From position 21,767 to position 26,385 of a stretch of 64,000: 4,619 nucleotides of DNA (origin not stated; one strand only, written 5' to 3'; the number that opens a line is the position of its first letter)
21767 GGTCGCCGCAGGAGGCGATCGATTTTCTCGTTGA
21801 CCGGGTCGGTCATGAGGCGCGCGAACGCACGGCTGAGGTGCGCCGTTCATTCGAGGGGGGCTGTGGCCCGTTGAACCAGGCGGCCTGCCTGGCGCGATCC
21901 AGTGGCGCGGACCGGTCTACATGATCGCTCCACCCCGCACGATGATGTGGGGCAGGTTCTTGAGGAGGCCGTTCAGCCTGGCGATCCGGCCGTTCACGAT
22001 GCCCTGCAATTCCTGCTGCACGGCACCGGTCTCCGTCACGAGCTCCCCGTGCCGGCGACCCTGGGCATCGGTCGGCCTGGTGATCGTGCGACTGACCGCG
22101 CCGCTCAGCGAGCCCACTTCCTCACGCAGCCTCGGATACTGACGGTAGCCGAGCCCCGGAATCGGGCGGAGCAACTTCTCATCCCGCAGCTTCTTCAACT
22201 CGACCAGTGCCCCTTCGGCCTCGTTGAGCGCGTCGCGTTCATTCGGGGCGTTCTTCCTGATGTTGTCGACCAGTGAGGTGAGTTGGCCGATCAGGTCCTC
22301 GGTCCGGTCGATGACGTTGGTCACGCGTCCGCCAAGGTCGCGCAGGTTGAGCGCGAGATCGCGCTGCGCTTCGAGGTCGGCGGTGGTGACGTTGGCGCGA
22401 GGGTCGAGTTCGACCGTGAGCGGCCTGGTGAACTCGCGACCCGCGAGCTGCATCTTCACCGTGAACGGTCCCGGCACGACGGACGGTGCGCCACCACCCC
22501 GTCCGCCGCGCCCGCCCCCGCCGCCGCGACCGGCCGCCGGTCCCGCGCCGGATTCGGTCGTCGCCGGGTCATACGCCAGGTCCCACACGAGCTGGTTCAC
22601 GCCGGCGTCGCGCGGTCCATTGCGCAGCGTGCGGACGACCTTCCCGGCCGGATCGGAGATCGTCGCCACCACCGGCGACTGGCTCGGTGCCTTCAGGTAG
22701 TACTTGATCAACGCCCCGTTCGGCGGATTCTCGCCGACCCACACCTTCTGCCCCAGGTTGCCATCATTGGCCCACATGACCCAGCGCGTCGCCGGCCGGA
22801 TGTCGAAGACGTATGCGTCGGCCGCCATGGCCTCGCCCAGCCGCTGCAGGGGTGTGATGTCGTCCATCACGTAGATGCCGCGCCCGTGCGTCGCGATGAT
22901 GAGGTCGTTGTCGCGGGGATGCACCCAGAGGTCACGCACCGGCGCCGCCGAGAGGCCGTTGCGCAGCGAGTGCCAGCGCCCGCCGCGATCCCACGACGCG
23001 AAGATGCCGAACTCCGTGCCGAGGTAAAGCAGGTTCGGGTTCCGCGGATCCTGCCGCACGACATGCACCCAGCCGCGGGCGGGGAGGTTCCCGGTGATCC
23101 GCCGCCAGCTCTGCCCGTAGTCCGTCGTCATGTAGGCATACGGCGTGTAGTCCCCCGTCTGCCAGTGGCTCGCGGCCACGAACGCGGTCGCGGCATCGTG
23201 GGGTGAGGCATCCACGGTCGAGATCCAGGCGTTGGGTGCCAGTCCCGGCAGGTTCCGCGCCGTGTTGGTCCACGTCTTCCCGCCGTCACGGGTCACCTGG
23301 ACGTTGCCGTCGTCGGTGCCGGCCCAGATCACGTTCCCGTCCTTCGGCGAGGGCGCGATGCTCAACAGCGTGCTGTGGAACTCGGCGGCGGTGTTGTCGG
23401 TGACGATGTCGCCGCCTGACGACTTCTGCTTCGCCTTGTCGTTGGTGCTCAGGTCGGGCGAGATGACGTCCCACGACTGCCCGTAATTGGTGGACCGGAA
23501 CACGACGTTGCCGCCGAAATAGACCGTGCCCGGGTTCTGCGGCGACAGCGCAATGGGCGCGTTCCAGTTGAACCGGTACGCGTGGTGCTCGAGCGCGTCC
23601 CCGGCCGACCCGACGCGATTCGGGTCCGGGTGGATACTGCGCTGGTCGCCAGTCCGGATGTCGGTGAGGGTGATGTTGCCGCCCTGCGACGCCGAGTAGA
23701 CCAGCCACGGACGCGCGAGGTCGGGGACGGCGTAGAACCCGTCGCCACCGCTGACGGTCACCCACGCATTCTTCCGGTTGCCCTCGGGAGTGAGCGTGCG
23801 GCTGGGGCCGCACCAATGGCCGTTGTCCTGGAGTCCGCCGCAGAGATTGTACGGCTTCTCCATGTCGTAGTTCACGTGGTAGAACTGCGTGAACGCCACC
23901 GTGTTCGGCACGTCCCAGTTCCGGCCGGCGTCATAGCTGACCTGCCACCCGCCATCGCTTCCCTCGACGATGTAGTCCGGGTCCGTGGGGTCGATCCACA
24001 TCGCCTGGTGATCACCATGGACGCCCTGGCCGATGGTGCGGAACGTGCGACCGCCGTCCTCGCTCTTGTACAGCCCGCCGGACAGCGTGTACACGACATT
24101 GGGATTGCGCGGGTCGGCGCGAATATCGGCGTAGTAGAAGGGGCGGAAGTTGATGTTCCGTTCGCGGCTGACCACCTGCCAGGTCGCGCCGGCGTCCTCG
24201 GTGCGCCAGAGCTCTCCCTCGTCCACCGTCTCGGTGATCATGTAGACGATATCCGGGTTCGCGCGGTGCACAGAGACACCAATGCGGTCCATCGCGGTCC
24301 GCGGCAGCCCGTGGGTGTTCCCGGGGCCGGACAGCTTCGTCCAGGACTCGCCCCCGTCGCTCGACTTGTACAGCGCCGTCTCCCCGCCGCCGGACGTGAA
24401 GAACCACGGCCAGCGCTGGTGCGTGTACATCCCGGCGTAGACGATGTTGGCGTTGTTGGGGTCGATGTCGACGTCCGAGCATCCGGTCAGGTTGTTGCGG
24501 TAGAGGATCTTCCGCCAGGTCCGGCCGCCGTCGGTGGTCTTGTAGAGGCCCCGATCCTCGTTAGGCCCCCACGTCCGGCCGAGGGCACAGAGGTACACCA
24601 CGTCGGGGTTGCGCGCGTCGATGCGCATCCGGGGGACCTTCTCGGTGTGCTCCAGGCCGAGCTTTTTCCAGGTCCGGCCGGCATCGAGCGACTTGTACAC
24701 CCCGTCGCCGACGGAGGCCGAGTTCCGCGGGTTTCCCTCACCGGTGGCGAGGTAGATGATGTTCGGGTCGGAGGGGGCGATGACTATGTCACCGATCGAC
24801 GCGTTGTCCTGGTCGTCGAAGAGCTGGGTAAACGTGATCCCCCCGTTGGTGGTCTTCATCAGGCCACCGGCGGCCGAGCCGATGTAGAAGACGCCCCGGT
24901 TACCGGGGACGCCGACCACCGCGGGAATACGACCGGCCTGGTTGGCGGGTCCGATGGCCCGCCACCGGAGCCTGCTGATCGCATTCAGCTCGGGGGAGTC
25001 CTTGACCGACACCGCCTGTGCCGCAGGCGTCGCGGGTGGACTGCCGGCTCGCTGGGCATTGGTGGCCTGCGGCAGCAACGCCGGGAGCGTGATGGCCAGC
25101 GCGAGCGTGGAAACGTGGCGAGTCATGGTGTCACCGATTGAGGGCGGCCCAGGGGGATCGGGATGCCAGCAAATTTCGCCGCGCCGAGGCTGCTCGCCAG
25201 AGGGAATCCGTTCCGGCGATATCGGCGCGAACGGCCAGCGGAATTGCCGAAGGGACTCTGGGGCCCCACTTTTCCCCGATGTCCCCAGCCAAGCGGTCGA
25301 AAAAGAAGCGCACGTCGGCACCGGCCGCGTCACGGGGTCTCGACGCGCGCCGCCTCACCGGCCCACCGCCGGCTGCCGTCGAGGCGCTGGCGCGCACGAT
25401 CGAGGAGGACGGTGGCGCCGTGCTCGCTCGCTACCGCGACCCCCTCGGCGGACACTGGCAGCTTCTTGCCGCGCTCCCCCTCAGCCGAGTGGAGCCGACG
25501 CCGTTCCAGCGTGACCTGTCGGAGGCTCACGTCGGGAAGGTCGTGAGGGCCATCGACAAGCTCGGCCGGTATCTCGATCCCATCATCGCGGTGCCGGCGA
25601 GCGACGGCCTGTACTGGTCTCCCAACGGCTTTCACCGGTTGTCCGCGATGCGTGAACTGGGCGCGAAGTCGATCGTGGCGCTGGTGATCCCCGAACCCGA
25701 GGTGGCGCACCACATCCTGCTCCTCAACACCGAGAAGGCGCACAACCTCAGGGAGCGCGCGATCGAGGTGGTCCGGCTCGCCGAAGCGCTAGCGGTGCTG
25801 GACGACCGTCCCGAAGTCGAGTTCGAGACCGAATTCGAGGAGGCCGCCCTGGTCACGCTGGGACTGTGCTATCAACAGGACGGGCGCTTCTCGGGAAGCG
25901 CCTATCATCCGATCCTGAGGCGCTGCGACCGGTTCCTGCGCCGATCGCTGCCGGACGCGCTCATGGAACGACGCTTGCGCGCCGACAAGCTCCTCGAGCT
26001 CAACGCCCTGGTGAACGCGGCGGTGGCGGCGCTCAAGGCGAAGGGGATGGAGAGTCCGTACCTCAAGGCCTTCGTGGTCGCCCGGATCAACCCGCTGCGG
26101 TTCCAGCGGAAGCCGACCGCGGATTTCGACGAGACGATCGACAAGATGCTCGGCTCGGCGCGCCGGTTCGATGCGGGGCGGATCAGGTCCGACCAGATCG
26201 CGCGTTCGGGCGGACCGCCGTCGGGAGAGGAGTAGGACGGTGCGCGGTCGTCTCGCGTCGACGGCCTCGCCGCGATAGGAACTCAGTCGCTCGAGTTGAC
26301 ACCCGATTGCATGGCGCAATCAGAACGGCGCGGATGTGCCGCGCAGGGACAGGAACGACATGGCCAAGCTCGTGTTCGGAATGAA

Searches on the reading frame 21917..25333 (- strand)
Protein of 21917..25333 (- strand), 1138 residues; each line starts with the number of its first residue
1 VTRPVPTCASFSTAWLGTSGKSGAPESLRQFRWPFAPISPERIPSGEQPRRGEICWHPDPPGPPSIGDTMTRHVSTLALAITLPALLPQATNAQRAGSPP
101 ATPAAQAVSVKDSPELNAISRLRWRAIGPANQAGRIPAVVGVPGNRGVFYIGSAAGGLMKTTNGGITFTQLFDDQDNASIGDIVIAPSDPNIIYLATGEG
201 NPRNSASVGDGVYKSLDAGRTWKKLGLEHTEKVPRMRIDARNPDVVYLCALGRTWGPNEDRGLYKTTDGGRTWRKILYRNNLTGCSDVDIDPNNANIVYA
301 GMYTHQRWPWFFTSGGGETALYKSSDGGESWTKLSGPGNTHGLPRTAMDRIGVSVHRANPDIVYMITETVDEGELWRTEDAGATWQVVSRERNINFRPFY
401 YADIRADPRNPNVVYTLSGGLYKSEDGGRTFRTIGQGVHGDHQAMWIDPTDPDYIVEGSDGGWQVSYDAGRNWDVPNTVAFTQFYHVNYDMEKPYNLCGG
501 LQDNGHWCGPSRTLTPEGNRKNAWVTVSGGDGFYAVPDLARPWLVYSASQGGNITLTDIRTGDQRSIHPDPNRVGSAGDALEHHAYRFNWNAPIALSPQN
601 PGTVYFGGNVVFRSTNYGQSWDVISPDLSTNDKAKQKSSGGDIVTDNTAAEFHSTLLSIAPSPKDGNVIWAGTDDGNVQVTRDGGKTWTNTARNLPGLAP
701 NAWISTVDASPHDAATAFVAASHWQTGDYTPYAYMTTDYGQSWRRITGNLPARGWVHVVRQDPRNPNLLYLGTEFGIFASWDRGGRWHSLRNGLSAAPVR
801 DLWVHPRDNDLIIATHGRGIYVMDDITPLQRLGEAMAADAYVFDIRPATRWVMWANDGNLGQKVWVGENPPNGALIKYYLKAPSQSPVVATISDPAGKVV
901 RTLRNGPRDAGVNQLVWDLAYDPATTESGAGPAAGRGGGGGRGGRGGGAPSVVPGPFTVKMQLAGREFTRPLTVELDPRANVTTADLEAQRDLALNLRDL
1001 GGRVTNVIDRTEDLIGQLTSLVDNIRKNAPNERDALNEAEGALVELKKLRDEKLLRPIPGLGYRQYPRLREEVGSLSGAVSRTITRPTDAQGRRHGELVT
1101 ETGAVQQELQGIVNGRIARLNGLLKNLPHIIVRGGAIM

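Call 45: search_protein_families(library=pfam, max_evalue=0.001, proteins=[window:21917-25333:-])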
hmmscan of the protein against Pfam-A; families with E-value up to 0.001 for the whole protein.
window:21917-25333:- (1138 aa): 5 families
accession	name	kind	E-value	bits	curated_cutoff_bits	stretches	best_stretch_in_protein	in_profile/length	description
PF15902.12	Sortilin-Vps10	-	2e-32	113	33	4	159-286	4-120/446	Sortilin, neurotensin receptor 3,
PF02012.26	BNR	-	1.1e-07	31.2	27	0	679-689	1-11/12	BNR/Asp-box repeat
PF13860.13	FlgD_ig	-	1.8e-05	25.1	27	1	876-919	14-57/79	FlgD Ig-like domain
PF14870.12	PSII_BNR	-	0.00018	21.3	27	0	376-474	85-180/303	Photosynthesis system II assembly factor YCF48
PF24316.1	Tli3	-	0.00075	20.3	27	0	176-232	48-106/129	T6SS Tli3 immunity protein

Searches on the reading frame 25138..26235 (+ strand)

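Call 4: search_protein_families(library=pfam, max_evalue=0.1, proteins=[window:25138-26235:+])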
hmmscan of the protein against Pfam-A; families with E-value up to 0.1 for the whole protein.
window:25138-26235:+ (365 aa): 0 families

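Call 5: search_protein_families(library=ncbifam, max_evalue=0.1, proteins=[window:25138-26235:+])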
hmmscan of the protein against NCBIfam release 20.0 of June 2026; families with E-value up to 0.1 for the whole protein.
window:25138-26235:+ (365 aa): 2 families
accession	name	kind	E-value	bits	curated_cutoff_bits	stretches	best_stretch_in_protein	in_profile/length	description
NF033561.1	macrolact_Ik_Al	subfamily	0.027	13.1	300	1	194-279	406-488/561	albusnodin/ikarugamycin family macrolactam cyclase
NF053625.1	SerKinSerKArch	equivalog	0.06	12.5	380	1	127-242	30-146/244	ADP-dependent L-serine kinase SerK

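Call 67: search_protein_families(library=padloc, max_evalue=0.01, proteins=[window:25138-26235:+])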
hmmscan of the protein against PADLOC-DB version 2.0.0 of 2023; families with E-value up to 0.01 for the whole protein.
window:25138-26235:+ (365 aa): 0 families
